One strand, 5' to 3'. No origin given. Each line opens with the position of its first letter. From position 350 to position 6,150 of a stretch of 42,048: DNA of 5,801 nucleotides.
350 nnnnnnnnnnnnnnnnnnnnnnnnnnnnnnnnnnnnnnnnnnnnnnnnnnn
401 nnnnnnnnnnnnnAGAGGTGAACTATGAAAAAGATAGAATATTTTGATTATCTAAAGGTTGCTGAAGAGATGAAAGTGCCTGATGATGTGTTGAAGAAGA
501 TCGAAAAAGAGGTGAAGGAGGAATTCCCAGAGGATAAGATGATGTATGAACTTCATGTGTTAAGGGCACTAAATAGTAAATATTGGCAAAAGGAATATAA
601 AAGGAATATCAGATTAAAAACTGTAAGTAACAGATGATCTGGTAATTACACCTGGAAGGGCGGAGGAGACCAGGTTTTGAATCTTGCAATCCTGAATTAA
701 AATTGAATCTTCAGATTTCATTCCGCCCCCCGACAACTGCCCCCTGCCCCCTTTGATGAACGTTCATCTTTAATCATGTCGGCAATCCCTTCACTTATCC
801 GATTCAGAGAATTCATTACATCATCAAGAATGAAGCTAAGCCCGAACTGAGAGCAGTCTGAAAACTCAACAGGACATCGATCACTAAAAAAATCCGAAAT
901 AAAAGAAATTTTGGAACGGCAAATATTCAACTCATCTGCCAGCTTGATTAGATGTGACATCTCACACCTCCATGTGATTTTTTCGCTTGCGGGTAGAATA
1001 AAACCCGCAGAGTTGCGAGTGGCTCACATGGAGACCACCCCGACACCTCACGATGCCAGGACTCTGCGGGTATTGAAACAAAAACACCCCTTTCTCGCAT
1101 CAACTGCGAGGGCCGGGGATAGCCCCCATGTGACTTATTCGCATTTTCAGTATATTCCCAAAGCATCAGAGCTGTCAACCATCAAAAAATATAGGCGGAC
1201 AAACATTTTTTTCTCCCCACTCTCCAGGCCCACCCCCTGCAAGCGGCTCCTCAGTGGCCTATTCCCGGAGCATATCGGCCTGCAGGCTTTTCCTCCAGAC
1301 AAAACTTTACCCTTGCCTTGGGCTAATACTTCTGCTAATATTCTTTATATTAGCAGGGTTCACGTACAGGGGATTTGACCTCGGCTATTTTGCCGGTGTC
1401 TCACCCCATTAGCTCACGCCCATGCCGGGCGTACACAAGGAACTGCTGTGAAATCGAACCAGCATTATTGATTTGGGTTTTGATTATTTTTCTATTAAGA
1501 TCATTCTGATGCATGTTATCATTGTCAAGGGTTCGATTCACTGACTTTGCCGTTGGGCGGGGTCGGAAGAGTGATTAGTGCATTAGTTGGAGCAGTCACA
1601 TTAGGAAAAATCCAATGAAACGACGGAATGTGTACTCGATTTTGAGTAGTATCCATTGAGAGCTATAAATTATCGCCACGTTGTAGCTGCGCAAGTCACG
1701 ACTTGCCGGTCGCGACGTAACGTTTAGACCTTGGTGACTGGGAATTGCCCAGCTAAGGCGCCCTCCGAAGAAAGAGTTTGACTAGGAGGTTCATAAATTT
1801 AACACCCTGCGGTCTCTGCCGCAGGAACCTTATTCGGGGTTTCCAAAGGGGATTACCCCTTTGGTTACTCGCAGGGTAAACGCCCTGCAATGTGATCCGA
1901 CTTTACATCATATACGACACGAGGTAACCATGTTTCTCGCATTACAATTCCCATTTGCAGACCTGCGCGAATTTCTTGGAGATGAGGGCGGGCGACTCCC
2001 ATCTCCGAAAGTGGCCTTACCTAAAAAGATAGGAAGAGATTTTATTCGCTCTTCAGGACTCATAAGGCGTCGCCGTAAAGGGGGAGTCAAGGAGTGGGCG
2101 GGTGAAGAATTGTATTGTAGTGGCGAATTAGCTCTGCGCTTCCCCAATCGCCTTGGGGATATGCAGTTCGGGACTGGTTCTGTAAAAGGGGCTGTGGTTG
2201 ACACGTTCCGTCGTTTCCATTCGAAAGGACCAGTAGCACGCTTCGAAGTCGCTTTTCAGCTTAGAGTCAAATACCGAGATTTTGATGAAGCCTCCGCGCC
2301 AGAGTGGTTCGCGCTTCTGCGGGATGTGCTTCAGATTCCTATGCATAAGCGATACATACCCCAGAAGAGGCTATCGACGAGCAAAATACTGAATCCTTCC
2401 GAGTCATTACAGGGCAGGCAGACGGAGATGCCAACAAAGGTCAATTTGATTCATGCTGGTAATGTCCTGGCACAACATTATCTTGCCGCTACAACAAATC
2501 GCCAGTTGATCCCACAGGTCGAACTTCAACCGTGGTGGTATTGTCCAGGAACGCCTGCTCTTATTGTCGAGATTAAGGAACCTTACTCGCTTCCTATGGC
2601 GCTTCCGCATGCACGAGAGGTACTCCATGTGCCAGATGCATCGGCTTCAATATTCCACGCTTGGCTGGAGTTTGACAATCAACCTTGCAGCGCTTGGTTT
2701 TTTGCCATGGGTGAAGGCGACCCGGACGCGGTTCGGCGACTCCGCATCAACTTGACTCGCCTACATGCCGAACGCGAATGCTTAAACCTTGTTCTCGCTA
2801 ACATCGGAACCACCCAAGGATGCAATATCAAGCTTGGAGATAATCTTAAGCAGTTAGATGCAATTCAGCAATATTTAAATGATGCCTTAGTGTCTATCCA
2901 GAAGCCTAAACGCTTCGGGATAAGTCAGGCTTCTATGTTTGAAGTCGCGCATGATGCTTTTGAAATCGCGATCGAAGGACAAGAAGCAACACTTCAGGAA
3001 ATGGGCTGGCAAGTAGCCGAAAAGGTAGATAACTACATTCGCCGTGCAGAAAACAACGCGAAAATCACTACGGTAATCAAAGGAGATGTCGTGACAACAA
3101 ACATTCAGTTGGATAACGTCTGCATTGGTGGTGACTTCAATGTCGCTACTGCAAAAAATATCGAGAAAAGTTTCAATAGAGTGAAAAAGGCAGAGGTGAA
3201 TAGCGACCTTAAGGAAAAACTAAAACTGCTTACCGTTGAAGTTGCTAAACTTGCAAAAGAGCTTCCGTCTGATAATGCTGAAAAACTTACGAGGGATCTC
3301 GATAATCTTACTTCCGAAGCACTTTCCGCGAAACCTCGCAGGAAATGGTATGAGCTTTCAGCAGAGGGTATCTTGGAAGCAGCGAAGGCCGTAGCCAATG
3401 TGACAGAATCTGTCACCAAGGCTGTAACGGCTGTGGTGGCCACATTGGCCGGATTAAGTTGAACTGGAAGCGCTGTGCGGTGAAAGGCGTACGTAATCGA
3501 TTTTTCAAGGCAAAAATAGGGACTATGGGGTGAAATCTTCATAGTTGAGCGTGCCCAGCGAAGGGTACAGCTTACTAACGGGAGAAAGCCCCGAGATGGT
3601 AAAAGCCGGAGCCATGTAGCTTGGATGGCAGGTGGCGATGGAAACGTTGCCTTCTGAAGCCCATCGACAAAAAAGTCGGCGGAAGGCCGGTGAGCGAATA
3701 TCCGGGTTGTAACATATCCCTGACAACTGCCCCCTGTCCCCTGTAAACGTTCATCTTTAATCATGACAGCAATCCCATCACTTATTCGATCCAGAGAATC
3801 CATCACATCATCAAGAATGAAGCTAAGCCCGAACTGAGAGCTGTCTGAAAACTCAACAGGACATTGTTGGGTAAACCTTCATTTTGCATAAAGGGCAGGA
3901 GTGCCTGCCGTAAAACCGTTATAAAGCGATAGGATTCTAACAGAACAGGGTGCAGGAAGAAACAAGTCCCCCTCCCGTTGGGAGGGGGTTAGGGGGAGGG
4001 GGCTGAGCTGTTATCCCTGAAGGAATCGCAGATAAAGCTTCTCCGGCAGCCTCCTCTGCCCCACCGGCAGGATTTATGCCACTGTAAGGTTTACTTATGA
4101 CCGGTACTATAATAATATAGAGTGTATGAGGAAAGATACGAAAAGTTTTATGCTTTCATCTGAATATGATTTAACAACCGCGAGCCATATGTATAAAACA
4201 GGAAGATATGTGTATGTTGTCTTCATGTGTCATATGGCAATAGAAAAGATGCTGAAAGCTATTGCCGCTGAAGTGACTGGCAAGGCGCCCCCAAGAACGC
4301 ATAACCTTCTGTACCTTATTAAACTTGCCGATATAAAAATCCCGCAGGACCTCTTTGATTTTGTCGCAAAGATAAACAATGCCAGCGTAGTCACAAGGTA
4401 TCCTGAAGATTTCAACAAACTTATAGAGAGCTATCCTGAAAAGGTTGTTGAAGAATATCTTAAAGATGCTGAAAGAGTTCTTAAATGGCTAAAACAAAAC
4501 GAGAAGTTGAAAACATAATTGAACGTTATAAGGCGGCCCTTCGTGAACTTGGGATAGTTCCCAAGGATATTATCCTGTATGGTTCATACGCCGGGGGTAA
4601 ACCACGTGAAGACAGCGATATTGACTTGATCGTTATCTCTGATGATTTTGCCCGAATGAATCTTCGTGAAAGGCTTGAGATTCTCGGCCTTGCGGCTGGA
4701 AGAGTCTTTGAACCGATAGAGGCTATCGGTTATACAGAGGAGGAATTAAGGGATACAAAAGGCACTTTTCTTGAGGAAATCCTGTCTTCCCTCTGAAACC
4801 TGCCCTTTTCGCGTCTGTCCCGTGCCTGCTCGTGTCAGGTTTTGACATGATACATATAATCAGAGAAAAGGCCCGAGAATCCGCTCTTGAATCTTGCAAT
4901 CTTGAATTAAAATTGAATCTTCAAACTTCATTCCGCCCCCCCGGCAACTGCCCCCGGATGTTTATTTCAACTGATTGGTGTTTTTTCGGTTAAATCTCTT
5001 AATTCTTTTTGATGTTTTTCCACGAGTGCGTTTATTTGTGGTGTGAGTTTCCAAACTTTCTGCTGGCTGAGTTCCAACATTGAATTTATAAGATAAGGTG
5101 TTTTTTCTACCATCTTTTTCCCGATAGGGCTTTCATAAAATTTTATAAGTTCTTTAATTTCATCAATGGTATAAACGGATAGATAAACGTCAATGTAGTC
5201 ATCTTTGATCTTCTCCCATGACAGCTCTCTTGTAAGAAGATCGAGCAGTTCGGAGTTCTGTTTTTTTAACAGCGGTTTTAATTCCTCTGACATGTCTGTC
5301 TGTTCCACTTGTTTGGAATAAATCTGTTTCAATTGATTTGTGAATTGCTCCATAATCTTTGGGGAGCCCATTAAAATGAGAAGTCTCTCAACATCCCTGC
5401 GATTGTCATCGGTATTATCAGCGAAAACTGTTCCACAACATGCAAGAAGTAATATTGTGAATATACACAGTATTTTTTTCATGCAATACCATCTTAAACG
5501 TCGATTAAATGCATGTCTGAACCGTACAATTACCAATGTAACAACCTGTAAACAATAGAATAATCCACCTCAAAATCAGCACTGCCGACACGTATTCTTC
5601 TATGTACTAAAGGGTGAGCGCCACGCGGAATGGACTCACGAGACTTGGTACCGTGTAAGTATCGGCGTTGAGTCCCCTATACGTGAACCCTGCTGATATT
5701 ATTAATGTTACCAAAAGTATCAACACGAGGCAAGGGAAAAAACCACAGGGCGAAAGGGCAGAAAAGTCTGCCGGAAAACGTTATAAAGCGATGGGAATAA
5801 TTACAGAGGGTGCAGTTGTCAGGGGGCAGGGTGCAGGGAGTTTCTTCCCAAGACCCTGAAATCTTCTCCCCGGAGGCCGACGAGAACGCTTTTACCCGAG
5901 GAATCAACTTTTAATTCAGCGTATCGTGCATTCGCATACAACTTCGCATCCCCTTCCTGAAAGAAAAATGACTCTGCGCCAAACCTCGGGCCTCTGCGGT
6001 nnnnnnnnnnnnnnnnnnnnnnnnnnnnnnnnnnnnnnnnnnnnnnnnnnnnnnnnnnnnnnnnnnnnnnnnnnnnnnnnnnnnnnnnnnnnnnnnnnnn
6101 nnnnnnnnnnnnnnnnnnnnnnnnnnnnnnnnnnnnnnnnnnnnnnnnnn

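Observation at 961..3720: Compositionally foreign orphan cassette between toxin-antitoxin modules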

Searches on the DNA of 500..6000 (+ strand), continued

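Call 56: search_with_rna_model(model_id=R2, sources=[window, L001, L003, L004, L005, L006, L008, L009, L011, L012, L013, L014, L015, L017, L018, L019, L021, L022, L023, L024, L025, L026, L027, L028, L029, L030, L031, L032, L033, L034, L035, L036, L037, L038, L039, L041, L043, L044, L045, L046, L047, L048, L049, L050, L051, L052, L053, L054, L055, L056, L057, L058, L059, L060, L061, L062, L063, L064, L065, L066, L068, L069, L070, L071, L072, L073, L074, L075, L076, L077, L078, L079, L080, L081, L082, L083, L084, L085, L086], max_evalue=5, make_alignment=true)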
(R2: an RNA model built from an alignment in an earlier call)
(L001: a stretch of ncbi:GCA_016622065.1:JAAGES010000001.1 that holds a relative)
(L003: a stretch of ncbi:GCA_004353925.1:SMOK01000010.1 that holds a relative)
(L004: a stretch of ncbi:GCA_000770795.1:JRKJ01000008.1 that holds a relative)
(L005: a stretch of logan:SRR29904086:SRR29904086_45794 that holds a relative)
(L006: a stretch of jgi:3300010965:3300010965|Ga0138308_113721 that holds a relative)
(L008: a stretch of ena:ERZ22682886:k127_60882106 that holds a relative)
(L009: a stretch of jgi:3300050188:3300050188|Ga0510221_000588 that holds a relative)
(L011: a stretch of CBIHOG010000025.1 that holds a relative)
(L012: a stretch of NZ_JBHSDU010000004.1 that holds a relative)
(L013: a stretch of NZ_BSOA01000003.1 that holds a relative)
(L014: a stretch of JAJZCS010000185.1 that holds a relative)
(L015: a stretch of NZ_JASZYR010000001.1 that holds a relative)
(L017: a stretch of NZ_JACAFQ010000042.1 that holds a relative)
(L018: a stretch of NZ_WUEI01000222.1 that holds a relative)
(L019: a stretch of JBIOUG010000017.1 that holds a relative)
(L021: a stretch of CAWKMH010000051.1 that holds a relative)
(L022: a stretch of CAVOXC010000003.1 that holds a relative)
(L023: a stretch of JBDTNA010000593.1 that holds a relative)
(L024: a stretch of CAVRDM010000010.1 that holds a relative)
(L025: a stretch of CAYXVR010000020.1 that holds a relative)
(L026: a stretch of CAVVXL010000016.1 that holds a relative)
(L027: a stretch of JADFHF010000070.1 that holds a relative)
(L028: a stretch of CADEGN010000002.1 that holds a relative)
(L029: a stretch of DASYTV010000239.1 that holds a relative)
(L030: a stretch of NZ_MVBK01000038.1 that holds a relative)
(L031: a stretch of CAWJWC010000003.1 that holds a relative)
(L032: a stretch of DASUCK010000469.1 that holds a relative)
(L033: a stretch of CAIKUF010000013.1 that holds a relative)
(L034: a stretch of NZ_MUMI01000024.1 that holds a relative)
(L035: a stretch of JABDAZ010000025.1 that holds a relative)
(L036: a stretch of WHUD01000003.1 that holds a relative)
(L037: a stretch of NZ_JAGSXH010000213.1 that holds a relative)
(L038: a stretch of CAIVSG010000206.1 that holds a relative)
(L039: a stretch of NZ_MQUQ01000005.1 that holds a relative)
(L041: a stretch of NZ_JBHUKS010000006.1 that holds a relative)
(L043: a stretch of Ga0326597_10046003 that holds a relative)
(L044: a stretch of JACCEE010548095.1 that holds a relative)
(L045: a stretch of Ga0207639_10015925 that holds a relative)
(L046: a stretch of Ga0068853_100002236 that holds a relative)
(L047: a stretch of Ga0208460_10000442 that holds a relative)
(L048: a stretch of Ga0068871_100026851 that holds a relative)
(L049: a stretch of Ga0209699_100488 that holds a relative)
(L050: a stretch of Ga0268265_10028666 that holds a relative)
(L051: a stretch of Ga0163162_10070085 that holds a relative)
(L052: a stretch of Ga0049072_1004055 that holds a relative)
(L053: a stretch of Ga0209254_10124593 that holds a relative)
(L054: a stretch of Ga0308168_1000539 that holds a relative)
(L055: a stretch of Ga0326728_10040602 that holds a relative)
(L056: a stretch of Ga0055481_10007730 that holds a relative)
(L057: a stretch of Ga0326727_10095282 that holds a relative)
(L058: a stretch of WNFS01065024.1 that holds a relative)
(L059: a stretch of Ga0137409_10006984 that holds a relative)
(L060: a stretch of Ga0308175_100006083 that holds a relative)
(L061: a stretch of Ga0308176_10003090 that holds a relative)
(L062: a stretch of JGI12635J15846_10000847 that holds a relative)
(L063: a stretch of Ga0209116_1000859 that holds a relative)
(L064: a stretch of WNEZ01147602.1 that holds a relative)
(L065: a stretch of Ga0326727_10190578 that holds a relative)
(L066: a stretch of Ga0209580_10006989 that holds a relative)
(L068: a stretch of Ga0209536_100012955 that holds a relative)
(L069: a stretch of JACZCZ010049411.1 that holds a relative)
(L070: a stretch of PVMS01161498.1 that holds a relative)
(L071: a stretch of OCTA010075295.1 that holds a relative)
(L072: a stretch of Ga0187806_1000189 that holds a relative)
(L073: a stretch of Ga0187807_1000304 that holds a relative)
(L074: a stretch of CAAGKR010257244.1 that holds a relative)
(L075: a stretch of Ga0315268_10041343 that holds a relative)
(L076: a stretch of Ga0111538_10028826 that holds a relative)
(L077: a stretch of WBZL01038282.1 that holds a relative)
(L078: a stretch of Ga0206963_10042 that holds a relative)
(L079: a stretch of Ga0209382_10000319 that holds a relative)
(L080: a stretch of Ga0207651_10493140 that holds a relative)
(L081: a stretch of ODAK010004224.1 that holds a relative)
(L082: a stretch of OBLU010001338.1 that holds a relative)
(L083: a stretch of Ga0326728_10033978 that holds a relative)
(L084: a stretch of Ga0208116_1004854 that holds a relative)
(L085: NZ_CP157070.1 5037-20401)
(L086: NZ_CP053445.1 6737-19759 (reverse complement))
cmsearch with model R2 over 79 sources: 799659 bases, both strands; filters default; matches with E-value up to 5: 22.
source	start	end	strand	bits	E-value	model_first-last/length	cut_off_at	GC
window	1671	1798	+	125.8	2.3e-25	1-128/128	no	0.52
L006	709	840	+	116.1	3.2e-23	1-128/128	no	0.49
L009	283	450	+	100.8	7.8e-20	1-128/128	no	0.49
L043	2438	2596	+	93.9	2.5e-18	1-128/128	no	0.57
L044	147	312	+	76.5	1.8e-14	1-128/128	no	0.52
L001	7848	7984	+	67.2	2.1e-12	1-128/128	no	0.62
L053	313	464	+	64.8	7.1e-12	1-128/128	no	0.55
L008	2145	2248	+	61.5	3.8e-11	1-128/128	no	0.62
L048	536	673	+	26.4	0.0021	1-128/128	no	0.61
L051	734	871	+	26.4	0.0021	1-128/128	no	0.61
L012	4576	4737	+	24.4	0.0059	1-128/128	no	0.65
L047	5845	5983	+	23.2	0.011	1-128/128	no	0.65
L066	1184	1284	+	22.4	0.016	1-128/128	no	0.62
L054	5838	5990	+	21.7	0.024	1-128/128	no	0.54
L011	7819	7980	+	20.2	0.051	1-128/128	no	0.61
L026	7923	7999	+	18.3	0.13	1-128/128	no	0.68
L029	3767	3896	+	18.2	0.14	1-128/128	no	0.63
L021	7821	7985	+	17.3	0.22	1-128/128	no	0.53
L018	70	200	+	16.5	0.32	1-128/128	no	0.63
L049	5853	5983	+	16.5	0.32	1-128/128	no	0.63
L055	3637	3773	+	16.2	0.38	1-128/128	no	0.5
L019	7858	8000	+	12.8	2.2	1-128/128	no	0.66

Alignment A5: 22 matches aligned to the model, 295 columns, each read 5' to 3' on its own strand. Consensus structure (alignment columns), stored with it:
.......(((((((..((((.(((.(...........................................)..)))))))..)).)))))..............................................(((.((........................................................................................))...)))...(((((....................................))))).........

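Call 58: search_rna_families(sources=[L043, L044, L048, L053, L066, L018, L006, L008, L055, L014], threshold=evalue, max_evalue=1)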
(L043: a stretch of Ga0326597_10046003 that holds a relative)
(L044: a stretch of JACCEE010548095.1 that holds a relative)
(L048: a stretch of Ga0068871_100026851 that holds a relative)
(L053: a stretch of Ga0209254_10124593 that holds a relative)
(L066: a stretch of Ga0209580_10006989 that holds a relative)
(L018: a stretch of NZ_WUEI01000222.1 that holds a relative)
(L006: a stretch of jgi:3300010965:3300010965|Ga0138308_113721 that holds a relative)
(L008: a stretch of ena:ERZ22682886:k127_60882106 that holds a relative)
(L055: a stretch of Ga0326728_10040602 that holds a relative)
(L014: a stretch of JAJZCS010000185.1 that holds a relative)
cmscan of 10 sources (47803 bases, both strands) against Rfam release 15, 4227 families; matches with E-value up to 1: 0.
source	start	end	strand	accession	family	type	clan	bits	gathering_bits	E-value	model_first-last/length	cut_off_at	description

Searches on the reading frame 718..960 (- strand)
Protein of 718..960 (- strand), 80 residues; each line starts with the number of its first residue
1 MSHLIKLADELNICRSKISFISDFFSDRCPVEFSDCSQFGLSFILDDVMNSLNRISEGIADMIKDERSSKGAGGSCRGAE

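Call 5: search_protein_families(library=pfam, proteins=[window:718-960:-], max_evalue=0.1)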
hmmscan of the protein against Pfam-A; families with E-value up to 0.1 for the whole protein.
window:718-960:- (80 aa): 0 families

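Call 7: search_protein_families(library=ncbifam, proteins=[window:718-960:-], max_evalue=0.1)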
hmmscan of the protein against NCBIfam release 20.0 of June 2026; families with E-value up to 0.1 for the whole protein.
window:718-960:- (80 aa): 1 family
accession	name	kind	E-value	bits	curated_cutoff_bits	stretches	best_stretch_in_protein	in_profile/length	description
NF053875.1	DS32_1_antiphage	equivalog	0.02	14.1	250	1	18-69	99-151/322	phosphoribosyltransferase-like anti-phage protein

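Call 102: search_protein_families(library=phrogs, proteins=[window:718-960:-], max_evalue=0.01)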
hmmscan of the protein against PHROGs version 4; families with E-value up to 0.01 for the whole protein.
window:718-960:- (80 aa): 0 families
